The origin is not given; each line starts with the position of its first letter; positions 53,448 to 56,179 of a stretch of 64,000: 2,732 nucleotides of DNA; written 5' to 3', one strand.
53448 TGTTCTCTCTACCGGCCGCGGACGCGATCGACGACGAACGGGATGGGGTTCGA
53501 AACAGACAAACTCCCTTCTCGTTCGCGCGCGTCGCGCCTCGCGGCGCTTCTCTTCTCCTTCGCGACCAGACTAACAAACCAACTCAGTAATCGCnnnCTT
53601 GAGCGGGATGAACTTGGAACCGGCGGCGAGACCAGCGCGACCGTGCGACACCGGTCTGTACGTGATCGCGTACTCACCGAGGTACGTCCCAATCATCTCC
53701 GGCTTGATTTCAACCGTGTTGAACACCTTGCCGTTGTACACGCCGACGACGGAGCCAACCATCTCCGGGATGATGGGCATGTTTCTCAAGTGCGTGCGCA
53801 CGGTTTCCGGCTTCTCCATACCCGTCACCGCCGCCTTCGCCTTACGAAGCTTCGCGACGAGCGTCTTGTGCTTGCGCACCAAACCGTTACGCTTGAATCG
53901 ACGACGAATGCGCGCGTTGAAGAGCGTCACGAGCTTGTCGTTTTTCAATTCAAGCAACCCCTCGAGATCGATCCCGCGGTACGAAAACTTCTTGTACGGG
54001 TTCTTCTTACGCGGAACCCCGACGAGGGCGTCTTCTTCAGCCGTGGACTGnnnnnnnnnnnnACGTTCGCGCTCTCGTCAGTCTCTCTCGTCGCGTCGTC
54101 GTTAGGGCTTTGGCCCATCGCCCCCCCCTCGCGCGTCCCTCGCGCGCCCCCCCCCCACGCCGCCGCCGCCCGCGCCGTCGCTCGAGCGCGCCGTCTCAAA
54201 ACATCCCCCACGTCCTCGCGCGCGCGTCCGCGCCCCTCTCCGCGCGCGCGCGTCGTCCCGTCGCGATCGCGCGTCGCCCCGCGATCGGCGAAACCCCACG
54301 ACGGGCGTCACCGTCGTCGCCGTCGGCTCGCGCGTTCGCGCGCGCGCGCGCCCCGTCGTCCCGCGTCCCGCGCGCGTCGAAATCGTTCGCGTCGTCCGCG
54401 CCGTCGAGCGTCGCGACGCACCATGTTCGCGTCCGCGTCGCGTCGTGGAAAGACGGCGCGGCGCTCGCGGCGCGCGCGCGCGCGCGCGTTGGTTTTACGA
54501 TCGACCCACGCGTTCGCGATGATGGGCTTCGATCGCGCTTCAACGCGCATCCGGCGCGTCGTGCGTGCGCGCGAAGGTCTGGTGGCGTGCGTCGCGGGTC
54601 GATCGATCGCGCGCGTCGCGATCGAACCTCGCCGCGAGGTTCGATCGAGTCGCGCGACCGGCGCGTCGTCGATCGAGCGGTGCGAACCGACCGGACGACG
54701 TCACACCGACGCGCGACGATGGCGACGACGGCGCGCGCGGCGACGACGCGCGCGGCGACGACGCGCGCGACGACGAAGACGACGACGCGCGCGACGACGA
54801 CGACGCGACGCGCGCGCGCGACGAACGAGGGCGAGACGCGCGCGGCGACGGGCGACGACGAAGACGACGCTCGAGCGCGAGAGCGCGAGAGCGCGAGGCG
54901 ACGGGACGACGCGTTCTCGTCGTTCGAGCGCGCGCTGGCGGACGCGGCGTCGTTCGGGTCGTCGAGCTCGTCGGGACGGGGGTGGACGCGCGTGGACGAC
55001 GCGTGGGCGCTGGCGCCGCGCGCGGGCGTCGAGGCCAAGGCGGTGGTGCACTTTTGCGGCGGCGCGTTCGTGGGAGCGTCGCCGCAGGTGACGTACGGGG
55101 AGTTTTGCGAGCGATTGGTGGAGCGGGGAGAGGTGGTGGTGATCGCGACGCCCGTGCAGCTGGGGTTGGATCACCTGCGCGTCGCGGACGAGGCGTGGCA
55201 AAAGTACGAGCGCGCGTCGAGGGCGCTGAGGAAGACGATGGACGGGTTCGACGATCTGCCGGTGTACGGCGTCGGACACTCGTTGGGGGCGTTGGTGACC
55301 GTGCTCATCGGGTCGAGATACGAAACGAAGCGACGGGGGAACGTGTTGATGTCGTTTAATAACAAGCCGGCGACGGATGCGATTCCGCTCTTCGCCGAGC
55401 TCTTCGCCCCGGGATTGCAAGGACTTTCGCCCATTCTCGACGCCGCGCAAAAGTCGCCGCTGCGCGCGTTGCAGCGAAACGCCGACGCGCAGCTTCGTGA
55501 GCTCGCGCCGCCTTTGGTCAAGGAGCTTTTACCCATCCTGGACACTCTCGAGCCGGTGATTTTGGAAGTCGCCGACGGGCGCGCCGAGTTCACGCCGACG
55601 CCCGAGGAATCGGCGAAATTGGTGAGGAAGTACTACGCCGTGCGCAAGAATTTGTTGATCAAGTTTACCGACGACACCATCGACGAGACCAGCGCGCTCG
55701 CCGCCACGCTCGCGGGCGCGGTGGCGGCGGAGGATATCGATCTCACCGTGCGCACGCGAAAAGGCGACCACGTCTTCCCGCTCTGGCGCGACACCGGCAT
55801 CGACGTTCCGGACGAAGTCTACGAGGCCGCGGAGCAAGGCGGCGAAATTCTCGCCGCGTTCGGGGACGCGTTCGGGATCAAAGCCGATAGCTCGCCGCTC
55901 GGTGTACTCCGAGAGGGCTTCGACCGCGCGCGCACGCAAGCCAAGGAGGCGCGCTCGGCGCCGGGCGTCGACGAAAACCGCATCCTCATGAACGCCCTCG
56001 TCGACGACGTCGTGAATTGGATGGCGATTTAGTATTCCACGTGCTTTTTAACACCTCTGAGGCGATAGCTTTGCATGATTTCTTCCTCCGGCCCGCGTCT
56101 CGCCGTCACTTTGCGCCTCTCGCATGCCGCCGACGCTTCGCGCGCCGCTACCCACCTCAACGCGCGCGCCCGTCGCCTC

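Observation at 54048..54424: RPS15 appears to have a first coding exon consisting only of the ATG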

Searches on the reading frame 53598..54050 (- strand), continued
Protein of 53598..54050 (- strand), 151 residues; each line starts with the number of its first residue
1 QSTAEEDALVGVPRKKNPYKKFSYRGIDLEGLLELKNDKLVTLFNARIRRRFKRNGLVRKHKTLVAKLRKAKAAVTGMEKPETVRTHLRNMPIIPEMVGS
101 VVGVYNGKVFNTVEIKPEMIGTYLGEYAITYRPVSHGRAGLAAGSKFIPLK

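Call 13: find_encoding_contigs(protein=P0021, flank=3000, max_places=2)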
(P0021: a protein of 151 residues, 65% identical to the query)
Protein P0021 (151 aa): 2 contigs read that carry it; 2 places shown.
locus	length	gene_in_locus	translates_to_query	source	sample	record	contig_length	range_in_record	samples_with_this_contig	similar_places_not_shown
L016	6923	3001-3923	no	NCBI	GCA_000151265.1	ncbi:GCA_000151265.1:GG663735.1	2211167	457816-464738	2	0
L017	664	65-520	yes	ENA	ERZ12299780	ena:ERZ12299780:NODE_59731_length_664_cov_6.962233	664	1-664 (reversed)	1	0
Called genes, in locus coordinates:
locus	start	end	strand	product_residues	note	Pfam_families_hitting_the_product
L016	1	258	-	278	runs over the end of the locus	-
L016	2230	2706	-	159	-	PF04112:Mak10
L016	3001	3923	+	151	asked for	PF00203:Ribosomal_S19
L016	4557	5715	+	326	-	PF07082:DUF1350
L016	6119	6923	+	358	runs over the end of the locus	-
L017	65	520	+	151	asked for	PF00203:Ribosomal_S19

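Call 16: list_cluster_members(proteins=[window:53598-54050:-, window:53598-54062:-, P0009, P0008, P0004])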
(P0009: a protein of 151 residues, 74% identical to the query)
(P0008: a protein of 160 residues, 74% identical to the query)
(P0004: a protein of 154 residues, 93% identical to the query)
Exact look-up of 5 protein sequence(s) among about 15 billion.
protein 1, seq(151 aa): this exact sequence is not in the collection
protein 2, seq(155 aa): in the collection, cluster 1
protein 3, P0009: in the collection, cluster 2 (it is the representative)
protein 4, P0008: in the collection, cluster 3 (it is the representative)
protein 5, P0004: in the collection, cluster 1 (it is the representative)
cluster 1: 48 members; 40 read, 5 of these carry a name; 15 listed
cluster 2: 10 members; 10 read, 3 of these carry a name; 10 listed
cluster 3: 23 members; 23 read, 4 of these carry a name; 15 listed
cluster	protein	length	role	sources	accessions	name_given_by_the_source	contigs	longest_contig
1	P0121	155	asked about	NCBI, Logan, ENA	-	-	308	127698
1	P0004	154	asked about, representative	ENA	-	-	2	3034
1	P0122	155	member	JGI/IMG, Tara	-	small subunit ribosomal protein S15e | strand:- start:10305 stop:10772 length:468 start_codon:yes stop_codon:yes ...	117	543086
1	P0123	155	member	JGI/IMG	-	small subunit ribosomal protein S15e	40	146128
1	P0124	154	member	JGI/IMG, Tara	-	small subunit ribosomal protein S15e | strand:- start:6596 stop:7060 length:465 start_codon:yes stop_codon:yes gene_type:complete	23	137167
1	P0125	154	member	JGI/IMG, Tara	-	small subunit ribosomal protein S15e | strand:- start:202 stop:666 length:465 start_codon:yes stop_codon:yes gene_type:complete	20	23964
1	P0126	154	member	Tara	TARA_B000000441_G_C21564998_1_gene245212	strand:- start:172 stop:636 length:465 start_codon:yes stop_codon:yes gene_type:complete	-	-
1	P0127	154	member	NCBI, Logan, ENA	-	-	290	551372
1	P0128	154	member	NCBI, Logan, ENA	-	-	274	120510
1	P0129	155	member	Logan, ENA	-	-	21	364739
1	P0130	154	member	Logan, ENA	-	-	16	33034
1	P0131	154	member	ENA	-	-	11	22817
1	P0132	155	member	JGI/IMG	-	-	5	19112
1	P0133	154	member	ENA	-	-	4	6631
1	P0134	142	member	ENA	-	-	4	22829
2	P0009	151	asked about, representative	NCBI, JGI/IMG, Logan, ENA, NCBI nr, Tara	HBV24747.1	MAG TPA: 30S ribosomal protein S19 [Acidimicrobiaceae bacterium] | small subunit ribosomal protein S15e | 30S ribosomal protein S19 [Acidimicrobiaceae bacterium]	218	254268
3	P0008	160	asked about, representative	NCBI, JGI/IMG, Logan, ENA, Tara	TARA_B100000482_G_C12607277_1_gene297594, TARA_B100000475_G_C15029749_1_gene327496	strand:+ start:553 stop:1035 length:483 start_codon:yes stop_codon:yes gene_type:complete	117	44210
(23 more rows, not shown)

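Call 18: find_encoding_contigs(protein=P0121, flank=2000, max_places=8)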
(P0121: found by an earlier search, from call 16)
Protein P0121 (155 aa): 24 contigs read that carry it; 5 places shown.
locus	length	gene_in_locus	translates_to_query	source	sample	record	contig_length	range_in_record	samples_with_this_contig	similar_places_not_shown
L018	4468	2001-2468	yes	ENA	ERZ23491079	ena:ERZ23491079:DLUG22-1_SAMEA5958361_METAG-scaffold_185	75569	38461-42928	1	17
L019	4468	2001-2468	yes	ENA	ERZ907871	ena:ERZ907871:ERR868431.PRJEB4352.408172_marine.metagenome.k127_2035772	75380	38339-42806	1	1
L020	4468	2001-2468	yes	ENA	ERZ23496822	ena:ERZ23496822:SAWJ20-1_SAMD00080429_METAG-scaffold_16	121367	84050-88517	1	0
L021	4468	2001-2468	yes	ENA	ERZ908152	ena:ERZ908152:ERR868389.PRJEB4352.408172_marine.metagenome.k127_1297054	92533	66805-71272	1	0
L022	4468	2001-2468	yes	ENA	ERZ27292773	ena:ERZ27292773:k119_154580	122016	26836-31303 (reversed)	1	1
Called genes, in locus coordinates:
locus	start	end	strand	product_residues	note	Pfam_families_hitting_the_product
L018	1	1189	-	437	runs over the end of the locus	PF07082:DUF1350, PF12146:Hydrolase_4 (weak), PF12697:Abhydrolase_6 (weak)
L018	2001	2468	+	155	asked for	PF00203:Ribosomal_S19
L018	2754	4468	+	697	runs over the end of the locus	PF04112:Mak10, PF25789:TPR_NAA35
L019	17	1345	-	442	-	PF07082:DUF1350, PF12146:Hydrolase_4 (weak), PF12697:Abhydrolase_6 (weak)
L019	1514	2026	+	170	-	-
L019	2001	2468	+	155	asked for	PF00203:Ribosomal_S19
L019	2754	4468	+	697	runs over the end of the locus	PF04112:Mak10, PF25789:TPR_NAA35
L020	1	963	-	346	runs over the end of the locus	PF07082:DUF1350, PF12146:Hydrolase_4 (weak), PF12697:Abhydrolase_6 (weak)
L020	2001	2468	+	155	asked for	PF00203:Ribosomal_S19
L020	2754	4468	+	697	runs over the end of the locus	PF04112:Mak10, PF25789:TPR_NAA35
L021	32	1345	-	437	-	PF07082:DUF1350, PF12146:Hydrolase_4 (weak), PF12697:Abhydrolase_6 (weak)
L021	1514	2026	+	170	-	-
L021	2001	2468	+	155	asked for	PF00203:Ribosomal_S19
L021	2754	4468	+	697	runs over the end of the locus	PF04112:Mak10, PF25789:TPR_NAA35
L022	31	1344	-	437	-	PF07082:DUF1350, PF12146:Hydrolase_4 (weak), PF12697:Abhydrolase_6 (weak)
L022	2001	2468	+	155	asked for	PF00203:Ribosomal_S19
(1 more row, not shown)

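Call 33: find_encoding_contigs(protein=P0004, flank=2500, max_places=2)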
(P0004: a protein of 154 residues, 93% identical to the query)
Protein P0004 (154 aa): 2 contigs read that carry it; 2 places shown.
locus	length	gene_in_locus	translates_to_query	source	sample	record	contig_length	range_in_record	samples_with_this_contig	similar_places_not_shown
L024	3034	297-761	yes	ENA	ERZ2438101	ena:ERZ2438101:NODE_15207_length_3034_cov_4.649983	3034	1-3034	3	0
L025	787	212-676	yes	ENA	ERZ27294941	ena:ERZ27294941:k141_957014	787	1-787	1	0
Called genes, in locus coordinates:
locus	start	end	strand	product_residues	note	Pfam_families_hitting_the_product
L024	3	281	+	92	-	?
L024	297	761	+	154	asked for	PF00203:Ribosomal_S19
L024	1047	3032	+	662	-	?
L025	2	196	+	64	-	?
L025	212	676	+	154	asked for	PF00203:Ribosomal_S19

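Call 34: find_encoding_contigs(protein=P0127, flank=2500, max_places=4)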
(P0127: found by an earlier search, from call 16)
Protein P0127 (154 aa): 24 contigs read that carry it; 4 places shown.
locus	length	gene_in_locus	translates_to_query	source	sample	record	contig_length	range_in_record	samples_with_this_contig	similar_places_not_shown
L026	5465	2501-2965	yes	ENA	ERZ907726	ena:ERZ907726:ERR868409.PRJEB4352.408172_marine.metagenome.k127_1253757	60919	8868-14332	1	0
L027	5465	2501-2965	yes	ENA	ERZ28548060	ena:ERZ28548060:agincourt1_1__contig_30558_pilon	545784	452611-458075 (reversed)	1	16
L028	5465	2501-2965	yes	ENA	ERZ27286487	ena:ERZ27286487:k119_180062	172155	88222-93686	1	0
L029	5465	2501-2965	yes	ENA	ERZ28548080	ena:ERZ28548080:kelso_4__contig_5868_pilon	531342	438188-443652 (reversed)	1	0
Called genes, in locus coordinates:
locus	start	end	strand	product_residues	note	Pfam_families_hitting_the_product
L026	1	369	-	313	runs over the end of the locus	PF00153:Mito_carr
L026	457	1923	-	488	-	PF07082:DUF1350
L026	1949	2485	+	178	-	-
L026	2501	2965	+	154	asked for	PF00203:Ribosomal_S19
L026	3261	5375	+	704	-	PF04112:Mak10, PF25789:TPR_NAA35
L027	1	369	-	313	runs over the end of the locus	PF00153:Mito_carr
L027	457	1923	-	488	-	PF07082:DUF1350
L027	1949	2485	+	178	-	-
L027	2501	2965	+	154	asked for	PF00203:Ribosomal_S19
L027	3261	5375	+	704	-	PF04112:Mak10, PF25789:TPR_NAA35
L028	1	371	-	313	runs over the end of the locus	PF00153:Mito_carr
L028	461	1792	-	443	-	PF07082:DUF1350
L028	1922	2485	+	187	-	-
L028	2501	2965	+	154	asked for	PF00203:Ribosomal_S19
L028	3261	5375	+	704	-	PF04112:Mak10, PF25789:TPR_NAA35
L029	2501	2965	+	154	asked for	PF00203:Ribosomal_S19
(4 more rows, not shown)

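Call 48: search_protein_families(library=ncbifam, proteins=[window:53598-54050:-])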
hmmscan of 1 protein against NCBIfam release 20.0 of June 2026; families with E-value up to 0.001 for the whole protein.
seq(151 aa): 3 families
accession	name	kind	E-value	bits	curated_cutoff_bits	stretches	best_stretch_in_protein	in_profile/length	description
TIGR01025.1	uS19_arch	equivalog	2.7e-51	172.9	139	1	20-151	3-135/135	30S ribosomal protein S19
NF003121.0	PRK04038.1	equivalog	1.8e-44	151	146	1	17-151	11-145/145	30S ribosomal protein S19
TIGR01050.1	rpsS_bact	equivalog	9.8e-14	51.4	89.35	1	64-138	15-85/92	30S ribosomal protein S19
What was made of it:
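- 53595..54047 (-): Exon 2 coding sequence: 150 codons from STAEED... to ...IPLK, plus the stop codon TAA at 53597-53595. TIGR01025 uS19_arch scores 172.9 bits against a cutoff of 139 (call 48).
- On Eukaryotic/archaeal uS19 (RPS15): TIGR01025 scores 172.9 bits against a cutoff of 139 (call 48).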

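Call 49: search_solved_structures(query=window:53598-54050:-, show_alignments=2, max_evalue=1e-30)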
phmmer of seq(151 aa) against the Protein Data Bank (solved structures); distinct sequences matched with E-value up to 1e-30: 78 (the best 60 are shown).
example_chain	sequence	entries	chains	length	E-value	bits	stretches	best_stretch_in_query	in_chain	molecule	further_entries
9sdq_BP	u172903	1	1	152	4.4e-54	185.3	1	6-151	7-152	Small ribosomal subunit protein uS19x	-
8ip8_sa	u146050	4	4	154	1.8e-53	183.3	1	7-151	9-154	40S ribosomal protein uS19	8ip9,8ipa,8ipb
4v7e_BP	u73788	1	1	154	3.1e-53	182.6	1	5-151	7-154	40S ribosomal protein S19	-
7qiy_G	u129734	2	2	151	3.2e-53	182.5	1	2-151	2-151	40S head ribosomal protein uS19 | 40S ribosomal protein uS19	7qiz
9h3g_Ya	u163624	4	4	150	1.1e-52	180.9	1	7-151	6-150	Small ribosomal subunit protein uS19y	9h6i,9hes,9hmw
8auv_Y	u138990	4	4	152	1.2e-52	180.6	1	7-151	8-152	uS19 (40S ribosomal protein S15) | 40S ribosomal protein S15-like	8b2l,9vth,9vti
8jiw_BP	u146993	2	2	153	6.8e-52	178.2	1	12-151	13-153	40S ribosomal protein S15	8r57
6zj3_SW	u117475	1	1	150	9.1e-52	177.8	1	14-151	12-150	Ribosomal protein uS19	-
9eho_QQ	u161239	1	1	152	1.4e-51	177.2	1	13-151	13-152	Small ribosomal subunit protein uS19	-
7oya_P2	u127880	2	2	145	5.6e-51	175.3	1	14-151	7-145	40S ribosomal protein S15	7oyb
4v6w_AP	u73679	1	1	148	8.9e-51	174.6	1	14-151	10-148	40S ribosomal protein S15, isoform A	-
9syr_Sa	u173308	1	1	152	1e-50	174.4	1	13-151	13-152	40S ribosomal protein S15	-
22tu_SP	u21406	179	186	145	1.4e-50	174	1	14-151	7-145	40S ribosomal protein S15 | Ribosomal protein uS19 | 40S RIBOSOMAL PROTEIN US19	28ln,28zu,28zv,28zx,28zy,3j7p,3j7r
4kzx_P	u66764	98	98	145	1.5e-50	173.9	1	14-151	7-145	40S ribosomal protein S15 | uS19 | 40S ribosomal protein uS19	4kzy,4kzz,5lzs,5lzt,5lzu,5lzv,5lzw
9bh5_AP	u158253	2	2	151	3e-50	172.9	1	4-151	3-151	Small ribosomal subunit protein uS19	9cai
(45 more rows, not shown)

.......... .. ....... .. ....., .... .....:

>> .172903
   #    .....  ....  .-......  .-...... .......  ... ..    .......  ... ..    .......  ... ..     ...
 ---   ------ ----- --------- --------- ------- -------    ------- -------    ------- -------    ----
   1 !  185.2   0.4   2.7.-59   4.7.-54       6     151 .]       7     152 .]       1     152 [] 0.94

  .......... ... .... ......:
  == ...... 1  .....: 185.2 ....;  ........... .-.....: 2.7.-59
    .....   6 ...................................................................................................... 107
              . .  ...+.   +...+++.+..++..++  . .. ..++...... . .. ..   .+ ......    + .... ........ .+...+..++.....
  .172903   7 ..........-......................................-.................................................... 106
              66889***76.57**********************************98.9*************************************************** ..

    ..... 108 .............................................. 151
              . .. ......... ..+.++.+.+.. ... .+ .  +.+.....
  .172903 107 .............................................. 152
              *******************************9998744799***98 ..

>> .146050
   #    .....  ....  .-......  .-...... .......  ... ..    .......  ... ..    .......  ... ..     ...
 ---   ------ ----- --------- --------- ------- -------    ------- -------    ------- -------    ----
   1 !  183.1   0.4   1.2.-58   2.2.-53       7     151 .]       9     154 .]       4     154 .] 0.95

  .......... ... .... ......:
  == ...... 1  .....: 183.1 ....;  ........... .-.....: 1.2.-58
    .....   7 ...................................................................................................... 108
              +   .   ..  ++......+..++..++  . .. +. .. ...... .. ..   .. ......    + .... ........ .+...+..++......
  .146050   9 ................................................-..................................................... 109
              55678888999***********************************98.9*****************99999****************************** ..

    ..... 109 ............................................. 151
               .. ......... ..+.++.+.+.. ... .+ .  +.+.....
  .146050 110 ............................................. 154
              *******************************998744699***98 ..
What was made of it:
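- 53595..54047 (-): The product aligns over residues 2-151 with uS19 chains of solved 80S ribosomes (call 49).
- On Start-codon intron (phase-0 intron between codons 1 and 2): The 151-aa product aligns over residues 2-151 to uS19 of solved ribosomes (call 49).
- On Eukaryotic/archaeal uS19 (RPS15): The best matches are plant 80S uS19 chains, E about 1e-54 (call 49).
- Product: a full-length uS19 (calls 48, 49).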

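Call 56: list_cluster_members(proteins=[window:53598-54047:-, window:53598-54050:-, window:53598-54053:-, window:53598-54044:-, window:53598-53819:-, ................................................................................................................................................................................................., window:53598-54059:-, window:53598-54041:-, window:53598-53993:-, window:53598-53987:-])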
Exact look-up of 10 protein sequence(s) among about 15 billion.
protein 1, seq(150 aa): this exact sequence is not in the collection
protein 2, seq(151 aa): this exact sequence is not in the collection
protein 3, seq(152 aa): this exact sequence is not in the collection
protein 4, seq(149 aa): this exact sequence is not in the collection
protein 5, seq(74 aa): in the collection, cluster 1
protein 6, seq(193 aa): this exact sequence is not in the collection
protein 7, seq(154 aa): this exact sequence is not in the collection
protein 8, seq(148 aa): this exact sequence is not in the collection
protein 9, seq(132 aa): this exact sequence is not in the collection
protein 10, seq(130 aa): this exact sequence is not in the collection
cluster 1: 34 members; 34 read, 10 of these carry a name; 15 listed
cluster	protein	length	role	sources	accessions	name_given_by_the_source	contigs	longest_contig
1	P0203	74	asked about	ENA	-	-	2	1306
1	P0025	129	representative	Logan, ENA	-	-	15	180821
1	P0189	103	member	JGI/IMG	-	small subunit ribosomal protein S15e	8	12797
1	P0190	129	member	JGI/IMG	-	small subunit ribosomal protein S15e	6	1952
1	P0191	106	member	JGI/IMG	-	small subunit ribosomal protein S15e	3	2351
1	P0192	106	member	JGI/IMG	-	small subunit ribosomal protein S15e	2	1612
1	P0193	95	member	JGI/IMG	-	small subunit ribosomal protein S15e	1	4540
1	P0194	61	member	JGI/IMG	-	small subunit ribosomal protein S15e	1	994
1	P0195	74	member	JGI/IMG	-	small subunit ribosomal protein S15e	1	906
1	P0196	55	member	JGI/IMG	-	small subunit ribosomal protein S15e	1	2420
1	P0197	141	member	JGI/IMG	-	small subunit ribosomal protein S15e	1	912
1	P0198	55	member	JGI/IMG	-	small subunit ribosomal protein S15e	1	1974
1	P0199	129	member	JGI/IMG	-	-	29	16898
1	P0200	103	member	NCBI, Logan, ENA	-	-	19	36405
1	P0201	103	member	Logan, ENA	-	-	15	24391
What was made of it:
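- The 193-aa product is not in the protein collection (call 56).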

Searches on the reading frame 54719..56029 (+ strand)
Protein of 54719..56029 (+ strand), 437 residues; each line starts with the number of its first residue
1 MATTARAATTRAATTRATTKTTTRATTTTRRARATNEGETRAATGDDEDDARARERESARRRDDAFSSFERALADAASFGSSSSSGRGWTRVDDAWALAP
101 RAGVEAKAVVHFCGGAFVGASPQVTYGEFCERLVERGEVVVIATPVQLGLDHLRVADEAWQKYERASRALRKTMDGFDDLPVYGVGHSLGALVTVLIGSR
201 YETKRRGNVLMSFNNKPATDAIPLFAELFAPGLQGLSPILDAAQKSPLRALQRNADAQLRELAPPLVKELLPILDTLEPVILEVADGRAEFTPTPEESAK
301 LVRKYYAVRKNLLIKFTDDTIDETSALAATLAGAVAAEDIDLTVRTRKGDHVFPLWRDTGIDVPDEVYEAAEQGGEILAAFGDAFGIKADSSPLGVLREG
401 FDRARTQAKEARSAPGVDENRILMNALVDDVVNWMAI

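Call 23: find_encoding_contigs(protein=window:54719-56029:+, flank=4000, max_places=3)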
Protein window:54719-56029:+ (437 aa): no gene with exactly this product is on record in the collection.
